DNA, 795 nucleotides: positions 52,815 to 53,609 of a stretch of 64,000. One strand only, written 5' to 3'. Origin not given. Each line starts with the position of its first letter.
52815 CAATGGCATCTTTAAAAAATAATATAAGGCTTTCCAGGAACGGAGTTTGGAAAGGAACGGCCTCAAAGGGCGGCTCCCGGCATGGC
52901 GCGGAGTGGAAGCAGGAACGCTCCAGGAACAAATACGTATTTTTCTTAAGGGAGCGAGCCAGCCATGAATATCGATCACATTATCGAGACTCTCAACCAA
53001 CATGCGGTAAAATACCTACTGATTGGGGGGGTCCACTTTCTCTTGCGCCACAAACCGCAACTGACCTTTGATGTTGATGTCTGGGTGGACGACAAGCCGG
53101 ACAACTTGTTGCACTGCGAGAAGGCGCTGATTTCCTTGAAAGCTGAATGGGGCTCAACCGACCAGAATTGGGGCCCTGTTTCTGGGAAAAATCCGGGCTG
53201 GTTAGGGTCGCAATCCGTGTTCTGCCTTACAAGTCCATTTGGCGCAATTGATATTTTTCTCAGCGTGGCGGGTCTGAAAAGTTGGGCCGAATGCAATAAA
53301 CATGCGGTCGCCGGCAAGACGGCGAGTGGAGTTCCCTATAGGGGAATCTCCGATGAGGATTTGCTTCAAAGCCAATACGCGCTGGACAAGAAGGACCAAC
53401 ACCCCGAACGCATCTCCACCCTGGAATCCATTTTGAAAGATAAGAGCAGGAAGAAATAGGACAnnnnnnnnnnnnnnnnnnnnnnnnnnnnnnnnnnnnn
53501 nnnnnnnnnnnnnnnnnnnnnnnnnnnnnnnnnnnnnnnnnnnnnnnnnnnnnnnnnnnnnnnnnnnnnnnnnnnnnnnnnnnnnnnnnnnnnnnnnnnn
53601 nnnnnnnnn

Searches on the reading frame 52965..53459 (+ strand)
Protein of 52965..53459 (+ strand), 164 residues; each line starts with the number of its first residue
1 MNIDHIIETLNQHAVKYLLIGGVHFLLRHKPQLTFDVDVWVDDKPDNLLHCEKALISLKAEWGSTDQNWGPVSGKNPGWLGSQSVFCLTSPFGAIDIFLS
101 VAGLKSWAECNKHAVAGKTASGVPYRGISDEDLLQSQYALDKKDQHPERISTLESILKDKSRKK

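Call 3: search_protein_families(library=pfam, max_evalue=1, proteins=[window:52965-53459:+])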
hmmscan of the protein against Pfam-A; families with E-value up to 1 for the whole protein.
window:52965-53459:+ (164 aa): 1 family
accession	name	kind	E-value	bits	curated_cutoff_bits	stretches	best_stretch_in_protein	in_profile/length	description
PF19502.5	DUF6036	-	0.2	11.9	23.6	1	3-48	6-52/164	Nucleotidyltransferase of unknown function (DUF6036)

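Call 5: search_protein_families(library=ncbifam, max_evalue=1, proteins=[window:52965-53459:+])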
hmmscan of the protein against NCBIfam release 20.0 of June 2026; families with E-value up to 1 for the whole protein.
window:52965-53459:+ (164 aa): 0 families

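Call 6: search_protein_families(library=padloc, max_evalue=1, proteins=[window:52965-53459:+])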
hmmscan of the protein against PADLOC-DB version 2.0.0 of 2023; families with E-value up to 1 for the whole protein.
window:52965-53459:+ (164 aa): 1 family
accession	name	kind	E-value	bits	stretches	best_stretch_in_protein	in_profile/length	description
PDLC03420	REase_II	-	0.05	10.7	1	27-51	282-306/317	Type II restriction enzyme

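Call 8: find_encoding_contigs(protein=window:52965-53459:+, flank=10000, max_places=6)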
Protein window:52965-53459:+ (164 aa): 4 contigs read that carry it; 4 places shown.
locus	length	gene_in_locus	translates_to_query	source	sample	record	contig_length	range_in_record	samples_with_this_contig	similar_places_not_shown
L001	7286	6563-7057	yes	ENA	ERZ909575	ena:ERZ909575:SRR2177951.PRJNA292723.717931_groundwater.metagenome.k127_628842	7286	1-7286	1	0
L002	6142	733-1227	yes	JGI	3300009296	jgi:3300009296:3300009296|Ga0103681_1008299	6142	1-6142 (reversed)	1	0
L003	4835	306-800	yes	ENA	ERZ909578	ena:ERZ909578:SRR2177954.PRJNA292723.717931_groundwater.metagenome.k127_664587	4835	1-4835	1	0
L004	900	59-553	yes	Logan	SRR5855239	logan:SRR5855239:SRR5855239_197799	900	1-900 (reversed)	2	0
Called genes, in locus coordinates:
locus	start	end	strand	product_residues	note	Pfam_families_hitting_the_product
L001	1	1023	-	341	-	?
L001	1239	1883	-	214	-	PF00440:TetR_N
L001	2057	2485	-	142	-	-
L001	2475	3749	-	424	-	PF00275:EPSP_synthase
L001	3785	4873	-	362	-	PF13685:Fe-ADH_2 (weak), PF01761:DHQ_synthase, PF24621:DHQS_C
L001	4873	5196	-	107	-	-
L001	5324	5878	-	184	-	PF01728:FtsJ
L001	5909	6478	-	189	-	PF00515:TPR_1 (faint), PF07719:TPR_2 (faint), PF13428:TPR_14 (faint), PF13432:TPR_16 (weak)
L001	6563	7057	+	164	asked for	-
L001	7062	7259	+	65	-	-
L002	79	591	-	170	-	PF09335:VTT_dom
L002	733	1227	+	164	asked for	-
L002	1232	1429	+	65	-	-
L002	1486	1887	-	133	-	-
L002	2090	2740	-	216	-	-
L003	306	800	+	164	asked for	-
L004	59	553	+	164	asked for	-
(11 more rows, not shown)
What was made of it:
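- Checked: The same split appears in two other assemblies (call 8).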

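Call 11: find_homologous_proteins(query=window:52965-53459:+, max_evalue=0.001)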
Query window:52965-53459:+ (164 aa): 50 proteins with E <= 0.001 among 62 candidates.
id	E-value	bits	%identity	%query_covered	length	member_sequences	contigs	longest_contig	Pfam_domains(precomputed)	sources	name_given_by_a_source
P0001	1.1e-107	375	100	100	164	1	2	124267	-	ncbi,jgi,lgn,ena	-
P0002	2.1e-71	257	70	96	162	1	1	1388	-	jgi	jgi:hypothetical protein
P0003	9.3e-63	229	59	99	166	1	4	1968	-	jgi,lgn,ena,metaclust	metaclust:\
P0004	6.3e-61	223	63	94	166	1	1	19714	-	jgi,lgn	-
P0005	9.3e-60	219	60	98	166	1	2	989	-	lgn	-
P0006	3.6e-58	214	63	96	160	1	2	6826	-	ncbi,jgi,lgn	-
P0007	3.6e-58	214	59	98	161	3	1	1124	-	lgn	-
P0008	9.3e-57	210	57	97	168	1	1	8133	-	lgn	-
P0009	2.0e-56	208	55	98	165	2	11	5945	-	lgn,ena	-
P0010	2.6e-56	208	58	96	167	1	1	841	-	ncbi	-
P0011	4.2e-56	207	54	100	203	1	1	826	-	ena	-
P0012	1.3e-55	206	58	98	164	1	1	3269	-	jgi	jgi:hypothetical protein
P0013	2.6e-55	205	54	100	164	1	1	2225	-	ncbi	-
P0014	3.4e-55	204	58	96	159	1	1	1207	-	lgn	-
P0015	7.6e-55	203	58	94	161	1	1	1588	-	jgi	jgi:hypothetical protein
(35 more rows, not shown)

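Call 12: search_solved_structures(query=window:52965-53459:+, max_evalue=10, show_alignments=2)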
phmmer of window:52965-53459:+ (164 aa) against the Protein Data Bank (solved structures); distinct sequences matched with E-value up to 10: 1.
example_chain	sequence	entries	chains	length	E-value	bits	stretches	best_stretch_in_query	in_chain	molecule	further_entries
9ya0_OA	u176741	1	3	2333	0.035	17.2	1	112-163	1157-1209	PCR13, TGME49_284620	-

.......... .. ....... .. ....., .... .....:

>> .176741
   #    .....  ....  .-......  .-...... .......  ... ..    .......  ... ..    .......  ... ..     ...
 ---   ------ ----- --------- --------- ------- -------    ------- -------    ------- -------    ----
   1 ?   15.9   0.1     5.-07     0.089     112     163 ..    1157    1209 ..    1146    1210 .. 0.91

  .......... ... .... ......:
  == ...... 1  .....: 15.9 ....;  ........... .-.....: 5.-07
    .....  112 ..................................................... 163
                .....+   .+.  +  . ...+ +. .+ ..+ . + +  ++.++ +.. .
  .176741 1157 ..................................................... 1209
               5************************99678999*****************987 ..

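Call 14: find_related_loci(query=A1, collection=genome_contigs, flank=6000)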
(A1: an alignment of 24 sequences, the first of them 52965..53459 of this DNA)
Query A1 (164 aa) in genome_contigs; peptide patterns used: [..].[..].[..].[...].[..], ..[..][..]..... (x = any residue, [..] = any of these).
194 stretches matched a pattern; 139 encode a relative of the query (tblastn E <= 1e-3); the best 80 are kept; 80 distinct loci.
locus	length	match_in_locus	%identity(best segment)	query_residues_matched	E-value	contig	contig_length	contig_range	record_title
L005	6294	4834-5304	63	1-157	1e-63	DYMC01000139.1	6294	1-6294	MAG TPA_asm: Lentisphaera sp. isolate SulCav_AS07-7_55_126 SulCav_AS07_7_11417_length_6294_cov_77_979484, whole genome s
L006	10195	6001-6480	57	1-160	1e-62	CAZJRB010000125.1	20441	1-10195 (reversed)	MAG TPA_asm: uncultured Planctomycetaceae bacterium isolate binchicken_co334_128 genome assembly, contig: NODE_4456_leng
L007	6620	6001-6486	56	1-162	1e-61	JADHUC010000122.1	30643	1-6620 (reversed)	MAG: Pirellulaceae bacterium isolate BS150m-G36 BS-150m-C1210, whole genome shotgun sequence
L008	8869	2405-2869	58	1-155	2e-61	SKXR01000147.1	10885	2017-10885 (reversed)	MAG: Kiritimatiellae bacterium isolate CSSed162cmB_250 CSSed16-2cmB-21876, whole genome shotgun sequence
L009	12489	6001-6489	53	1-164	2e-61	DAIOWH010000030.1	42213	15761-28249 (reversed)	MAG TPA_asm: Planctomycetia bacterium isolate CTOTU28215 NODE_40_length_42213_cov_558.085986, whole genome shotgun seque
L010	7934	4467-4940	54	1-158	5e-61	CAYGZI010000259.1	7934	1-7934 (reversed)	MAG TPA_asm: uncultured Planctomycetaceae bacterium isolate ERP119294_co1_463 genome assembly, contig: NODE_13177_length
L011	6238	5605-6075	58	1-157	7e-61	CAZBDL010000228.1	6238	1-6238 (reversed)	MAG TPA_asm: uncultured Victivallales bacterium isolate SRP093185_co1_15 genome assembly, contig: NODE_9530_length_6238_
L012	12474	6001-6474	57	1-158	6e-60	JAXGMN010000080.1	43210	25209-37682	MAG: Thermoguttaceae bacterium isolate AnMBR.bin233 bin233_80, whole genome shotgun sequence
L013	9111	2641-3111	59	1-157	1e-60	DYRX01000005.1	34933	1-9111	MAG TPA_asm: Victivallis vadensis isolate SulCav_GS10_10_4_50_17 SulCav_GS10_10_844_length_34933_cov_8_710935, whole gen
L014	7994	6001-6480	57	1-160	2e-60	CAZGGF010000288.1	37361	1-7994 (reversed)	MAG TPA_asm: uncultured Verrucomicrobiota bacterium isolate SRP293105_co1_5 genome assembly, contig: k141_103140, whole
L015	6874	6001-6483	53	1-161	4e-60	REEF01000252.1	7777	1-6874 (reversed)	MAG: Planctomycetaceae bacterium isolate PLM2.Bin2 NODE_12939_length_7777_cov_7.67107, whole genome shotgun sequence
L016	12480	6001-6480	55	1-160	3e-59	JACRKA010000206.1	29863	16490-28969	MAG: Verrucomicrobia bacterium isolate NC_groundwater_1843_Pr3_B-0.1um_65_12 SR-2_scaffold_141_1982485, whole genome sho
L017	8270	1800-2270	54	1-157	8e-59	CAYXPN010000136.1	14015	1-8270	MAG TPA_asm: uncultured Planctomycetaceae bacterium isolate binchicken_co17_32 genome assembly, contig: NODE_9994_length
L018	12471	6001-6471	54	1-157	1e-58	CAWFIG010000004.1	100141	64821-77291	MAG: uncultured Planctomycetia bacterium isolate MFD02416.bin.2.188 genome assembly, contig: contig_108127, whole genome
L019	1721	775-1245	54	1-157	1e-60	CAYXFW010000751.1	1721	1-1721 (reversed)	MAG TPA_asm: uncultured Verrucomicrobiota bacterium isolate SRP256446_co1_32 genome assembly, contig: NODE_66839_length_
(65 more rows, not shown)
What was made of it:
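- The 80 loci kept are almost all PVC; the exceptions are one Nanopelagicales MAG and a few unclassified bins (call 14).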

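Call 19: predict_structure(alignment_id=A1)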
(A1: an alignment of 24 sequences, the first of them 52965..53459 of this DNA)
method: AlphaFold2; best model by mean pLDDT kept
length: 164 residues; sequences in the alignment: 24
mean_pLDDT: 93.4   pTM: 0.87
mean pLDDT of the five models: 93.4, 92.8, 91.8, 90.4, 89.5
residues with pLDDT >= 90: 132; 70-90: 31; 50-70: 1; < 50: 0
segments of 3 or more residues with pLDDT < 50: none
pLDDT, mean of each block of 10 residues (from residue 1): 91 98 86 87 98 98 91 95 91 95 96 95 96 96 94 94 81
secondary structure, 60 per line:
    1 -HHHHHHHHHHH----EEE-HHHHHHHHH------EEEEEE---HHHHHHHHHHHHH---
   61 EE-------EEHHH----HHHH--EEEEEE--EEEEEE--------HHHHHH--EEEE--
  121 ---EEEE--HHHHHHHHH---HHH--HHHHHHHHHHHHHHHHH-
elements in order: H2-12 E17-19 H21-29 E36-41 H45-57 H79-82 E85-90 E93-98 H107-112 E115-118 E124-127 H130-138 H147-163
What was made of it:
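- The AF2 model is confident, pLDDT 93.4 (call 19).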

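Call 22: fold_search(model_id=the predicted structure, library=pdb)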
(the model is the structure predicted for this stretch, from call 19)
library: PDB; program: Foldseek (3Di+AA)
matches with E <= 10: 353; with E <= 0.001: 7
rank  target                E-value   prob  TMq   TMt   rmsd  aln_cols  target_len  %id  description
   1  8an5_B                3.6e-05  1.00  0.64  0.58   5.2       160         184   14  MenAT1 toxin-antitoxin complex (rv0078a-rv0078b) from Mycobacterium tuberculosis H37Rv (released 2023-08-02)
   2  2ewr                  1.5e-04  1.00  0.57  0.60   6.4       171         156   17  Crystal structure of a putative nucleotidyltransferase (tm1012) from Thermotoga maritima at 1.60 A resolution (released 2005-12-06)
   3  2fcl                  3.2e-04  1.00  0.60  0.63   4.8       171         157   18  Crystal structure of a putative nucleotidyltransferase (tm1012) from Thermotoga maritima at 1.35 A resolution (released 2006-03-14)
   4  4hx0                  5.8e-04  1.00  0.52  0.53   9.1       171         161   18  Crystal structure of a putative nucleotidyltransferase (TM1012) from Thermotoga maritima at 1.87 A resolution (released 2013-09-11)
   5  8an4_A                6.9e-04  1.00  0.64  0.55   5.5       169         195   14  MenT1 toxin (rv0078a) from Mycobacterium tuberculosis H37Rv (released 2023-08-02)
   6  8an5_A                7.4e-04  1.00  0.60  0.52   5.8       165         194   15  MenAT1 toxin-antitoxin complex (rv0078a-rv0078b) from Mycobacterium tuberculosis H37Rv (released 2023-08-02)
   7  8an4_B                7.8e-04  1.00  0.62  0.55   5.5       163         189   15  MenT1 toxin (rv0078a) from Mycobacterium tuberculosis H37Rv (released 2023-08-02)
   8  5kqj_MODEL_1_A        1.3e-03  1.00  0.52  0.47   7.7       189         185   13  Solution Structure of Antibiotic-Resistance Factor ANT(2'')-Ia Reveals Substrate-Regulated Conformation Dynami (released 2017-07-12)
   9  8rr5                  1.7e-03  1.00  0.52  0.49   8.7       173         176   13  MenT1 toxin (rv0078a) from Mycobacterium tuberculosis H37Rv, phosphorylated at T39 (released 2024-09-11)
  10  4fo1_A                1.8e-03  1.00  0.57  0.59   6.0       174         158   21  Crystal structure of lincosamide antibiotic adenylyltransferase LnuA, apo (released 2012-07-04)
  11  4wqk                  1.9e-03  1.00  0.57  0.54   4.5       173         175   15  Crystal structure of aminoglycoside nucleotidylyltransferase ANT(2")-Ia, apo form (released 2014-11-12)
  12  5cfu                  2.2e-03  1.00  0.55  0.52   5.5       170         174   14  Crystal Structure of ANT(2")-Ia in complex with adenylyl-2"-tobramycin (released 2016-07-20)
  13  4ok0_B                4.5e-03  0.98  0.39  0.30   6.5       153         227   10  Crystal structure of putative nucleotidyltransferase from H. pylori (released 2014-04-09)
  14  4xje                  5.3e-03  1.00  0.57  0.54   4.4       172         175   15  CRYSTAL STRUCTURE OF ANT(2") IN COMPLEX WITH AMP AND TOBRAMYCIN (released 2016-01-20)
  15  5cfs                  9.2e-03  1.00  0.55  0.52   4.9       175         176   15  Crystal Structure of ANT(2")-Ia in complex with AMPCPP and tobramycin (released 2016-03-16)
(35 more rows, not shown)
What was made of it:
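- On MenT / AbiEii (DUF1814) NTase toxins: Foldseek gives probability 1.00 and TM 0.64 (call 22).
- Foldseek's top hit is MenT1 in the MenAT1 complex, E = 3.6e-5 (call 22).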

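Call 29: search_protein_families(library=pfam, alignment_id=A1, max_evalue=1)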
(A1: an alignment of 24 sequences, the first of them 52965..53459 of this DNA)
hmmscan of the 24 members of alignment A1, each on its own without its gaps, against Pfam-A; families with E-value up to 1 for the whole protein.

A. member 1, window:52965-53459:+ (164 aa): 1 family
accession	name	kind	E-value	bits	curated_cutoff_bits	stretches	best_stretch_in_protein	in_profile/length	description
PF19502.5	DUF6036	-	0.2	11.9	23.6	1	3-48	6-52/164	Nucleotidyltransferase of unknown function (DUF6036)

B. families by the number of members that match (of 24 scanned): 8 families
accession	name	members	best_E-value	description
PF19502.5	DUF6036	5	0.081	Nucleotidyltransferase of unknown function (DUF6036)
PF10706.15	Aminoglyc_resit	4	0.054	Aminoglycoside-2''-adenylyltransferase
PF09970.15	DUF2204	3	0.14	Nucleotidyl transferase of unknown function (DUF2204)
PF14907.12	NTP_transf_5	2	0.02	Uncharacterised nucleotidyltransferase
PF21775.3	PutA_1st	2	0.063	PutA, RHH domain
PF06667.17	PspB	2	0.098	Phage shock protein B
PF24627.1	PUMA_CC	1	0.077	PUMA coiled-coil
PF20632.2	CoV_NSP13_ZBD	1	0.16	Coronavirus Non-structural protein 13, zinc-binding domain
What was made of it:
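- On MenT / AbiEii (DUF1814) NTase toxins: There is no hit at E <= 1 for the window protein or for any of 24 family members (calls 3, 29).
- On MntA-HepT (MNT-HEPN, type VII TA): No MNT-type Pfam hit was found (calls 3, 29).
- On Pfam DUF6036 / DUF2204 NTases: Among the 24 family members, 5 hit DUF6036 and 3 hit DUF2204, all below threshold (calls 3, 29).
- Some family members have weak Pfam similarity to Aminoglyc_resit (call 29). The NTase does not hit the MNT Pfam families (calls 3, 29).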

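Call 39: search_protein_representatives(alignment_id=A1)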
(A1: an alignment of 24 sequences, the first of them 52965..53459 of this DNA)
Query: 24 sequences, 164 profile positions. Proteins with E-value up to 0.001 (for the whole library): 1837; up to 1e-10: 149; up to 1e-30: 46. The best 150 are listed.
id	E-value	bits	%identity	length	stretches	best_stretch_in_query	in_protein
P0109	2.0e-71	255.5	-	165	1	1-161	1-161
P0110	6.9e-71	253.8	-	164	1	1-161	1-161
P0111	7.9e-71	253.6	-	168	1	1-161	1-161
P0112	1.8e-60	219.9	-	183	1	1-162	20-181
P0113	2.7e-60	219.3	-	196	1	1-148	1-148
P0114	4.7e-57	208.8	-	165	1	1-157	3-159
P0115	8.6e-56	204.7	-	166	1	1-159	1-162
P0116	1.1e-51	191.3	-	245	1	1-160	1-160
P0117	2.2e-51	190.4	-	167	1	2-127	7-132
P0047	4.5e-51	189.3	-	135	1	1-135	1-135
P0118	5.2e-50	185.9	-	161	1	1-158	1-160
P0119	4.5e-49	182.8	-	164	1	10-140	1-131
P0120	3.0e-48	180.2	-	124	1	1-123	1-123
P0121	3.3e-48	180.0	-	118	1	4-113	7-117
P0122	8.5e-48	178.7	-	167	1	5-158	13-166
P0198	7.6e-18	81.3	-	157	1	2-161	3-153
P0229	7.0e-13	65.1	-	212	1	2-144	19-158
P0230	9.1e-13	64.7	-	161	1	6-159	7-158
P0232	1.2e-12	64.3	-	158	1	4-141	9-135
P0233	1.4e-12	64.1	-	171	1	4-144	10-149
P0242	1.1e-11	61.2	-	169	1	4-157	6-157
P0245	1.9e-11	60.5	-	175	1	6-157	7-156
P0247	2.6e-11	60.0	-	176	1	5-155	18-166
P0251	4.6e-11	59.2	-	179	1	5-144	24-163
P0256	1.1e-10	58.0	-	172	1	3-156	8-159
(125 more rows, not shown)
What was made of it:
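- On Pfam DUF6036 / DUF2204 NTases: The family profile finds P0229, P0230, P0232, P0242 and P0251 at E <= 1e-11 (call 39).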
